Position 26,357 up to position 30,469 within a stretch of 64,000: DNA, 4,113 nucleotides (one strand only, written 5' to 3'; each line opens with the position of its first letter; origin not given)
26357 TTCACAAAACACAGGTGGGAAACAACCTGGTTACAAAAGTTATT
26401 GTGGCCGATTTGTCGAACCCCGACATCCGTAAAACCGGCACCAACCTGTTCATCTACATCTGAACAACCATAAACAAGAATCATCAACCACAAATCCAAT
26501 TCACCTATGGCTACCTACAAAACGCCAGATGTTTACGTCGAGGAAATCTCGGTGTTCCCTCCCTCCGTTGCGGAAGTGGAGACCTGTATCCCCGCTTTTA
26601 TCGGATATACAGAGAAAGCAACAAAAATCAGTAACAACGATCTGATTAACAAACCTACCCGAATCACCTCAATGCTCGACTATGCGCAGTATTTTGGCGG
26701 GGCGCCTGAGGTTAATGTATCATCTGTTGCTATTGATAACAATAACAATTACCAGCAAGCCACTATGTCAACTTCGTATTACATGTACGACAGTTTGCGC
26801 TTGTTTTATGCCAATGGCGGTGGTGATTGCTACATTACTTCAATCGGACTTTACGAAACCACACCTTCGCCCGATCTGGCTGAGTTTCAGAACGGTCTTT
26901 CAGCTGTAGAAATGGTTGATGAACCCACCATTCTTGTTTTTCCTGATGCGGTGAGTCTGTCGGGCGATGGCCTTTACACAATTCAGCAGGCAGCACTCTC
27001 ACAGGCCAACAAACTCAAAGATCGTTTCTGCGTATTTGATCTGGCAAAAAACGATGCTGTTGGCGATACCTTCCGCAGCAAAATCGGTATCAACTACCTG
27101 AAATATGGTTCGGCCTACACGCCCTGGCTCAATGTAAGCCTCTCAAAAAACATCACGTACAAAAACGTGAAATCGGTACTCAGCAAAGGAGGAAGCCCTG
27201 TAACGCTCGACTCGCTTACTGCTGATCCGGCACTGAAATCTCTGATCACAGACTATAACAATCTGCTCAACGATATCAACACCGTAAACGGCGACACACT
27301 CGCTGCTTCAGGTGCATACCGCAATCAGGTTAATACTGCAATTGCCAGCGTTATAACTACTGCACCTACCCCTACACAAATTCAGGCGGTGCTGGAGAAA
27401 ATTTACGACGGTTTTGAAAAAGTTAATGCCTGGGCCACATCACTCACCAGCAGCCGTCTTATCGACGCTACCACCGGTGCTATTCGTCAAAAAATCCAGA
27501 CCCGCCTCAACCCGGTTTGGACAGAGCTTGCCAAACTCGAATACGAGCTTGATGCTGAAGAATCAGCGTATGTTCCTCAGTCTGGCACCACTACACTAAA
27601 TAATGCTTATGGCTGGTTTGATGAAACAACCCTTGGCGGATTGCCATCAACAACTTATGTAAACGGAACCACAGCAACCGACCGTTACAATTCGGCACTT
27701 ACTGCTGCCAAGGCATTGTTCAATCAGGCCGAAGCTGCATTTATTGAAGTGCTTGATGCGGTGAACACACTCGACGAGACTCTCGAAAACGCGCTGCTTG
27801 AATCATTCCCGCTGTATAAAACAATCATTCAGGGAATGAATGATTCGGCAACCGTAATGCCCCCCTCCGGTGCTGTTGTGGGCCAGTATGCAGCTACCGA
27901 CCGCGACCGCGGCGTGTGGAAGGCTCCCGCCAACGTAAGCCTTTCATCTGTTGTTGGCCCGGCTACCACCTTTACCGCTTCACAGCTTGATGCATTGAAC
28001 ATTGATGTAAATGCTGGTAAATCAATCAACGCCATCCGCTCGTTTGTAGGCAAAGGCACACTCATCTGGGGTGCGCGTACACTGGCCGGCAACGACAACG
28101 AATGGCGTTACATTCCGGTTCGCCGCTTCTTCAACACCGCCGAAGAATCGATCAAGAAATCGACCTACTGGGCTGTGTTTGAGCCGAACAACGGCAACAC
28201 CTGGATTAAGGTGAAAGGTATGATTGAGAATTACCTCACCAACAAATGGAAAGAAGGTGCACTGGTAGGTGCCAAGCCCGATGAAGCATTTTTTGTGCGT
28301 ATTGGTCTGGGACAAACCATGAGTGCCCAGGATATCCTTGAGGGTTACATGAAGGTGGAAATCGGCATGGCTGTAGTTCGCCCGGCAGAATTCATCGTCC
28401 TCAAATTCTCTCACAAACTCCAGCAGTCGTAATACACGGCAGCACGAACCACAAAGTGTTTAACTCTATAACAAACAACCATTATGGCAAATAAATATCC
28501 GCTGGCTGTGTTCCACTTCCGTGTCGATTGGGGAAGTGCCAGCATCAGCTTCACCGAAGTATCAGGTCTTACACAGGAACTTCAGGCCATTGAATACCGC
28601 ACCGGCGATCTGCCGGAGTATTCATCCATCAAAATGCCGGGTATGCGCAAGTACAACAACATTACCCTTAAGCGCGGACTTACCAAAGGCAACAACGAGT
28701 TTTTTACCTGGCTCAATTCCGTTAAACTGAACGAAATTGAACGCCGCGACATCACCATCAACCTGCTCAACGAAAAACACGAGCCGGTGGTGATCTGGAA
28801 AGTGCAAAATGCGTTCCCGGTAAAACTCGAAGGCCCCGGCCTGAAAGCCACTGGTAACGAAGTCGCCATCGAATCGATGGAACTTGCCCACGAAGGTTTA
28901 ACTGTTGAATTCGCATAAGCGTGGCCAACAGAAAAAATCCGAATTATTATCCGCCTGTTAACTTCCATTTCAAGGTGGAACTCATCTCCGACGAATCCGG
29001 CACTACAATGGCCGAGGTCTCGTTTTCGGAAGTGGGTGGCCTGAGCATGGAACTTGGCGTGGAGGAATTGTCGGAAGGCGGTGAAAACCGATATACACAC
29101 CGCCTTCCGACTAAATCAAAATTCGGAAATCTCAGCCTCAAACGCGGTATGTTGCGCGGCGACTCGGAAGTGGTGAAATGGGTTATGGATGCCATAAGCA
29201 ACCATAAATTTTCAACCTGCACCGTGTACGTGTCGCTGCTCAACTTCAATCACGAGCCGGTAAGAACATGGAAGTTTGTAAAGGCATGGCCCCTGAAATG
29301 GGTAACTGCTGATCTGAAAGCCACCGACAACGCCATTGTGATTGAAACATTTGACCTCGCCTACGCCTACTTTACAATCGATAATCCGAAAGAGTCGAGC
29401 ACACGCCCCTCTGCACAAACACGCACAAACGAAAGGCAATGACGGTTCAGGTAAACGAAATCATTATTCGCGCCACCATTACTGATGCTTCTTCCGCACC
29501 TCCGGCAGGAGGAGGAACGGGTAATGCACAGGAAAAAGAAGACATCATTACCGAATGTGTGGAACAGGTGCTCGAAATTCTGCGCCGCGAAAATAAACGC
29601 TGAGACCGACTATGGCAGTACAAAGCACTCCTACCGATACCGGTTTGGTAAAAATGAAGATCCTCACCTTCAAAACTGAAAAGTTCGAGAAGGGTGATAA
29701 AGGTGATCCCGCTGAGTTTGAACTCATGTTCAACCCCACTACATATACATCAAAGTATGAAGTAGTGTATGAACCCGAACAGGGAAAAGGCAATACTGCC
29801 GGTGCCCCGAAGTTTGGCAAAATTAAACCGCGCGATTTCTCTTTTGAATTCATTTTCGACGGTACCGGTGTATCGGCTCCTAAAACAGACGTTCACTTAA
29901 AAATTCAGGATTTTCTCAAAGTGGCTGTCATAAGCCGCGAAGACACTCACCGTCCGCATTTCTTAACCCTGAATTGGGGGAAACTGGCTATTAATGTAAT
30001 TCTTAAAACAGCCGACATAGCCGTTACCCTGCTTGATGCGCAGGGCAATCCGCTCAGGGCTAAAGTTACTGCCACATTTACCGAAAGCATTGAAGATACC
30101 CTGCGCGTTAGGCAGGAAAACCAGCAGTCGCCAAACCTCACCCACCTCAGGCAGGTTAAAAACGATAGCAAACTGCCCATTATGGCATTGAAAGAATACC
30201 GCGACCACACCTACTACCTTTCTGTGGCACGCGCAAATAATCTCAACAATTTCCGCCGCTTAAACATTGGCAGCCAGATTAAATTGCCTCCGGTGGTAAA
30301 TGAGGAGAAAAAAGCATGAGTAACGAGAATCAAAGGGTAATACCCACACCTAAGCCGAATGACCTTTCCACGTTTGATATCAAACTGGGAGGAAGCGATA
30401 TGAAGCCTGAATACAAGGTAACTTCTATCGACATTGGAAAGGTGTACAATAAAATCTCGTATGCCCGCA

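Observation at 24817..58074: Complete Bacteroidota-type extracellular contractile injection system (eCIS) locus, about 33 kb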

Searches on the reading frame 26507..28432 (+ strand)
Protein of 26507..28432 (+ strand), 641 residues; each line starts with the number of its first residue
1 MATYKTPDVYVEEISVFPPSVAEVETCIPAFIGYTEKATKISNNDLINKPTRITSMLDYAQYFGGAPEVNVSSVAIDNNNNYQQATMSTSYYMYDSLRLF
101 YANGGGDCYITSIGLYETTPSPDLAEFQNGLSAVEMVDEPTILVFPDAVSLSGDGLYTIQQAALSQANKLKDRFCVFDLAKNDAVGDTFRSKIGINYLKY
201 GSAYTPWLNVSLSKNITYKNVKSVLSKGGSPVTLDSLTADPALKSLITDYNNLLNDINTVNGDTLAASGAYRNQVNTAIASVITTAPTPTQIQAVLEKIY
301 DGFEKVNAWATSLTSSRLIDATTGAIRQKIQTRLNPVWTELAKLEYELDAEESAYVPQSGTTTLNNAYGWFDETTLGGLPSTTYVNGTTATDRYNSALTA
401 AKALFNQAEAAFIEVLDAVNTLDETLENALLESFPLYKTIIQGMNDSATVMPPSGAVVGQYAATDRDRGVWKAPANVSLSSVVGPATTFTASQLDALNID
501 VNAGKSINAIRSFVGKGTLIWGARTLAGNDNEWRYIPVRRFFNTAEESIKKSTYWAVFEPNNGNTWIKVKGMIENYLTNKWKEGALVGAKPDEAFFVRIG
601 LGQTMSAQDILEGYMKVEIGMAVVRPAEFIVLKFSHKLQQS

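Call 3: search_protein_families(library=pfam, proteins=[window:26507-28432:+], max_evalue=0.01)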
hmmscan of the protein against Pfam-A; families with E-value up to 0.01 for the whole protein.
window:26507-28432:+ (641 aa): 2 families
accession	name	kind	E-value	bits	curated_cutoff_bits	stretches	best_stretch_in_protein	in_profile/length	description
PF17482.7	Phage_sheath_1C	-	4.2e-11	43.3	26.9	1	530-633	3-100/104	Phage tail sheath C-terminal domain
PF04984.19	Phage_sheath_1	-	0.003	17.9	31.4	1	449-526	96-168/168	Phage tail sheath protein subtilisin-like domain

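Call 11: search_solved_structures(query=window:26507-28432:+, max_evalue=0.001)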
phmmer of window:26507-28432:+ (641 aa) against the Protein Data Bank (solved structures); distinct sequences matched with E-value up to 0.001: 19.
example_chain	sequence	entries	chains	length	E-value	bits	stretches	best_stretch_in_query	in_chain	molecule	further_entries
7adz_2A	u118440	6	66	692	3.2e-134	452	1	1-641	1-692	Putative phage tail sheath protein FI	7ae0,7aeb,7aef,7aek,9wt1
7b5h_AO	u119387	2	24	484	4e-128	431.8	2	441-641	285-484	All3325 protein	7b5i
9r9h_T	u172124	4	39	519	4.6e-108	365.6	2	420-641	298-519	Phage tail sheath family protein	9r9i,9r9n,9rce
9qgl_3A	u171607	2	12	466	7.3e-63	216.3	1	445-639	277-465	Phage tail sheath family protein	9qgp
6j0n_t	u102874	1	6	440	5.6e-60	206.8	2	445-637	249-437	Pvc3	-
9qgl_2A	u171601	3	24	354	1.8e-58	201.8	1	450-637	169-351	Phage tail sheath family protein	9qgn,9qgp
6j0b_A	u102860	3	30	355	6.3e-58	200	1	451-640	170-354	Pvc2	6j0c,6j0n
6rao_D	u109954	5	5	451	8.3e-58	199.6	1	447-639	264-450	Afp3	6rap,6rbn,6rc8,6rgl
9ezm_A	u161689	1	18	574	1.6e-53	185.4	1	447-640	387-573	Phage tail sheath protein FI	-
6rao_C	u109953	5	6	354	6.2e-53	183.5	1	445-639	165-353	Afp2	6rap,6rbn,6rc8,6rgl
6j0n_V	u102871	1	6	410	5.3e-46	160.6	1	448-634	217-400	Pvc4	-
8bky_A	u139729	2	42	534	7e-46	160.2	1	447-635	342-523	Phage tail sheath protein | Phage tail sheath family protein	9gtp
8bl4_V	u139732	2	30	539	3e-44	154.8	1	447-635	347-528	Phage tail sheath family protein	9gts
6rao_E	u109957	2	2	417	9.8e-44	153.2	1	435-636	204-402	Afp4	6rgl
9qgl_4A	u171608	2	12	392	8.2e-42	146.8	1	434-635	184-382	Phage tail sheath family protein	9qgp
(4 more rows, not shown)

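Call 25: find_encoding_contigs(protein=window:26507-28432:+, flank=10000, max_places=6)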
Protein window:26507-28432:+ (641 aa): 2 contigs read that carry it; 1 place shown.
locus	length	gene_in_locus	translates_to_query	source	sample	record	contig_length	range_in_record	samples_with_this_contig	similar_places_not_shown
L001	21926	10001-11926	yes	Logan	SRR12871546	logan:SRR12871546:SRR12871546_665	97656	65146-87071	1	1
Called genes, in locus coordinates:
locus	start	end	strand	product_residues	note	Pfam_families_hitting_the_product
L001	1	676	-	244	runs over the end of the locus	PF11306:DUF3108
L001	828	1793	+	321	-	PF06580:His_kinase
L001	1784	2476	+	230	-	PF00072:Response_reg, PF04397:LytTR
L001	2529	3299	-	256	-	PF03741:TerC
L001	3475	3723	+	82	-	-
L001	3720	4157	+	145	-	PF03551:PadR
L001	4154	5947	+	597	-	PF04024:PspC, PF22571:LiaI-LiaF-TM_PspC, PF22744:Toast-rack_PspC-Cterm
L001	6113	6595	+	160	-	PF06172:Cupin_5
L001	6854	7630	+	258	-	PF00691:OmpA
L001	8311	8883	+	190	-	PF14065:Pvc16_N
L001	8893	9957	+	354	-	-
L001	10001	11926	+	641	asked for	PF17482:Phage_sheath_1C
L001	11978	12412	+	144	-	PF06841:Phage_T4_gp19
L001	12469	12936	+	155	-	PF06841:Phage_T4_gp19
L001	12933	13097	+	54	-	PF19265:DUF5908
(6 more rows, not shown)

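Call 92: search_dna_similar(query=window:26507-28432:+, collection=phages, mode=protein, max_rows=8)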
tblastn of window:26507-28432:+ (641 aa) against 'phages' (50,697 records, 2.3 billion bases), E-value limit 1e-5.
Records with a match: 234; places in all: 238; records where one place covers at least 80% of the query: 0.
Best place of each record, by identity: <60% 234.
By first word of the organism name: Synechococcus 99; Vibrio 45; Erwinia 34; Wolbachia 8; Dickeya 8; Streptomyces 6; Cyanophage 6; Bacillus 5; Pseudomonas 5; Stenotrophomonas 3; and 12 more.
By host as written in the record: - 117; Erwinia amylovora 31; Vibrio parahaemolyticus 6; Dickeya solani MK10 6; Vibrio sp. 4; Bacillus cereus 3; Parasynechococcus marenigrum WH 8102 3; Streptomyces sp. 5a 2; and 49 more.
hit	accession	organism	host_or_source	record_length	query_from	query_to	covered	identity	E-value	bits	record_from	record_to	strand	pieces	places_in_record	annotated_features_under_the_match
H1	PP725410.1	Streptomyces phage GiJojo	Streptomyces mirabilis NRRL B-2400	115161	441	636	31%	37.9%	8e-28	125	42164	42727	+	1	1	80: tail sheath protein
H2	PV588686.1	Streptomyces phage pSt2308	Streptomyces turgidiscabies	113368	441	636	31%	37.4%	2e-27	125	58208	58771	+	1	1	tail sheath protein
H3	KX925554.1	Streptomyces phage BRock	Streptomyces sp. 5a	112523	441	636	31%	36.4%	3e-27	124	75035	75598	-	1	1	tail sheath protein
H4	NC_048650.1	Streptomyces phage BRock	Streptomyces sp. 5a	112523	441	636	31%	36.4%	3e-27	124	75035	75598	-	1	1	tail sheath protein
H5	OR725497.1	Streptomyces phage LuckySocke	Streptomyces lividans JI 1326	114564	450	636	29%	38.1%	1e-27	125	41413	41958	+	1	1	88: tail sheath protein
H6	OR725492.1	Streptomyces phage Alone3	Streptomyces lividans JI 1326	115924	450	636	29%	38.1%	1e-27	125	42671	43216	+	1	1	90: tail sheath protein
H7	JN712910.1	Bacillus phage BCD7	Bacillus cereus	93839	451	637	29%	36.0%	1e-22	109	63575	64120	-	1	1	putative tail sheath protein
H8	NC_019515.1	Bacillus phage BCD7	Bacillus cereus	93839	451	637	29%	36.0%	1e-22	109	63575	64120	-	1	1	putative tail sheath protein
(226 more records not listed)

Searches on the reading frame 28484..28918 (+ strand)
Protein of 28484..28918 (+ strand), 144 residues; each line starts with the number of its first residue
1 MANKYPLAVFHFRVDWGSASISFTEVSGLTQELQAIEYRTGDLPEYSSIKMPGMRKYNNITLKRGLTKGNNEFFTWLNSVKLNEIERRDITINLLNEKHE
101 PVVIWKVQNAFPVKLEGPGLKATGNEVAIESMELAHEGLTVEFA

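Call 3: search_protein_families(library=pfam, proteins=[window:28484-28918:+], max_evalue=0.01)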
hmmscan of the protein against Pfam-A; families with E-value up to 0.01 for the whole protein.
window:28484-28918:+ (144 aa): 1 family
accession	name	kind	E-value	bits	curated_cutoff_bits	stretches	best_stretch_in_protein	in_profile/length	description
PF06841.18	Phage_T4_gp19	-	1.8e-47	161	28.2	1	10-140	3-134/134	T4-like virus tail tube protein gp19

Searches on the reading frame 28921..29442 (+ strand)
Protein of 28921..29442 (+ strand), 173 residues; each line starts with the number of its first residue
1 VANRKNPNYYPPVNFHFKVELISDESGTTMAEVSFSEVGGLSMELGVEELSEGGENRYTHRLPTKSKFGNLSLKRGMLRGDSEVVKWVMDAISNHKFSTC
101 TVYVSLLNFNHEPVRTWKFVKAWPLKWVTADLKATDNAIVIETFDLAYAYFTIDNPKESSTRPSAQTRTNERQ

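Call 3: search_protein_families(library=pfam, proteins=[window:28921-29442:+], max_evalue=0.01)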
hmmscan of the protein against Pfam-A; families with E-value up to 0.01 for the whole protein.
window:28921-29442:+ (173 aa): 1 family
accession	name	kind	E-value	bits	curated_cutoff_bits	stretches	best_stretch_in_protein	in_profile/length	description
PF06841.18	Phage_T4_gp19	-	4e-38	130.7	28.2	1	13-152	1-134/134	T4-like virus tail tube protein gp19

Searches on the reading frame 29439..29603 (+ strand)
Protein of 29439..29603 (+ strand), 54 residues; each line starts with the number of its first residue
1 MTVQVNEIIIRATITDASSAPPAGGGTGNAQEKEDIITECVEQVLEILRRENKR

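Call 3: search_protein_families(library=pfam, proteins=[window:29439-29603:+], max_evalue=0.01)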
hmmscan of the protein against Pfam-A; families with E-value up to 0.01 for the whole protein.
window:29439-29603:+ (54 aa): 1 family
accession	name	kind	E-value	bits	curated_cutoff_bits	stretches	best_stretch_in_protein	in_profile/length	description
PF19265.4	DUF5908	-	4.9e-17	62.9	27.7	1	1-54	1-55/55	Family of unknown function (DUF5908)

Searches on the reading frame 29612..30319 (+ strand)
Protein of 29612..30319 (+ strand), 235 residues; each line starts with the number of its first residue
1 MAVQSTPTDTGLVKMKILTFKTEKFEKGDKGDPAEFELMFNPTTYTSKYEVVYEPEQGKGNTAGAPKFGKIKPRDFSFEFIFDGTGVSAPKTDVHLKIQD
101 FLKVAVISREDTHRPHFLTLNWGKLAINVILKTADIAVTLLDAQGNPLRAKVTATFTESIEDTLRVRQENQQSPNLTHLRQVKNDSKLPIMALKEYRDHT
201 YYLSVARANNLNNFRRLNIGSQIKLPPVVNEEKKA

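Call 3: search_protein_families(library=pfam, proteins=[window:29612-30319:+], max_evalue=0.01)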
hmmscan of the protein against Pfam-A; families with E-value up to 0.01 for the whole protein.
window:29612-30319:+ (235 aa): 1 family
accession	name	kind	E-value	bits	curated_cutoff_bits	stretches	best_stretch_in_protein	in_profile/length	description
PF19266.4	CIS_tube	-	1.2e-41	142.6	27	1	12-166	2-157/158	Contractile injection system tube protein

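Call 31: search_protein_families(library=pfam, proteins=[window:29612-30319:+], max_evalue=10)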
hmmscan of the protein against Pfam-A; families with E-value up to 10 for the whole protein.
window:29612-30319:+ (235 aa): 1 family
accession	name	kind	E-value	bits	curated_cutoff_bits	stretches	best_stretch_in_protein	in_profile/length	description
PF19266.4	CIS_tube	-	1.2e-41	142.6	27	1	12-166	2-157/158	Contractile injection system tube protein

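Call 69: search_solved_structures(query=window:29612-30319:+, max_evalue=0.001, show_alignments=2)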
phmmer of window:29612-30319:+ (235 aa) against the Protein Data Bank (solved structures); distinct sequences matched with E-value up to 0.001: 6.
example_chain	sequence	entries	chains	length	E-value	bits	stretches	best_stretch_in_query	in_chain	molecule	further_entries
7aeb_M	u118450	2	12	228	9.5e-44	152.8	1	12-229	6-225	LysM domain-containing protein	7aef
7b5h_AK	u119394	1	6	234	4.6e-42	147.3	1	12-229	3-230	All3321 protein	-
9rce_H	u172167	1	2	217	2.4e-26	95.9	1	31-229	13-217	Peptidoglycan-binding protein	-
9qgl_7A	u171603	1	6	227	2.2e-11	47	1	10-220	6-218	Contractile injection system tube protein N-terminal domain-containing protein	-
6j0n_b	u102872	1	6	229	8.7e-10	41.8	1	11-215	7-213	Pvc7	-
6rao_G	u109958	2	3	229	2.6e-07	33.7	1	30-221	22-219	Afp7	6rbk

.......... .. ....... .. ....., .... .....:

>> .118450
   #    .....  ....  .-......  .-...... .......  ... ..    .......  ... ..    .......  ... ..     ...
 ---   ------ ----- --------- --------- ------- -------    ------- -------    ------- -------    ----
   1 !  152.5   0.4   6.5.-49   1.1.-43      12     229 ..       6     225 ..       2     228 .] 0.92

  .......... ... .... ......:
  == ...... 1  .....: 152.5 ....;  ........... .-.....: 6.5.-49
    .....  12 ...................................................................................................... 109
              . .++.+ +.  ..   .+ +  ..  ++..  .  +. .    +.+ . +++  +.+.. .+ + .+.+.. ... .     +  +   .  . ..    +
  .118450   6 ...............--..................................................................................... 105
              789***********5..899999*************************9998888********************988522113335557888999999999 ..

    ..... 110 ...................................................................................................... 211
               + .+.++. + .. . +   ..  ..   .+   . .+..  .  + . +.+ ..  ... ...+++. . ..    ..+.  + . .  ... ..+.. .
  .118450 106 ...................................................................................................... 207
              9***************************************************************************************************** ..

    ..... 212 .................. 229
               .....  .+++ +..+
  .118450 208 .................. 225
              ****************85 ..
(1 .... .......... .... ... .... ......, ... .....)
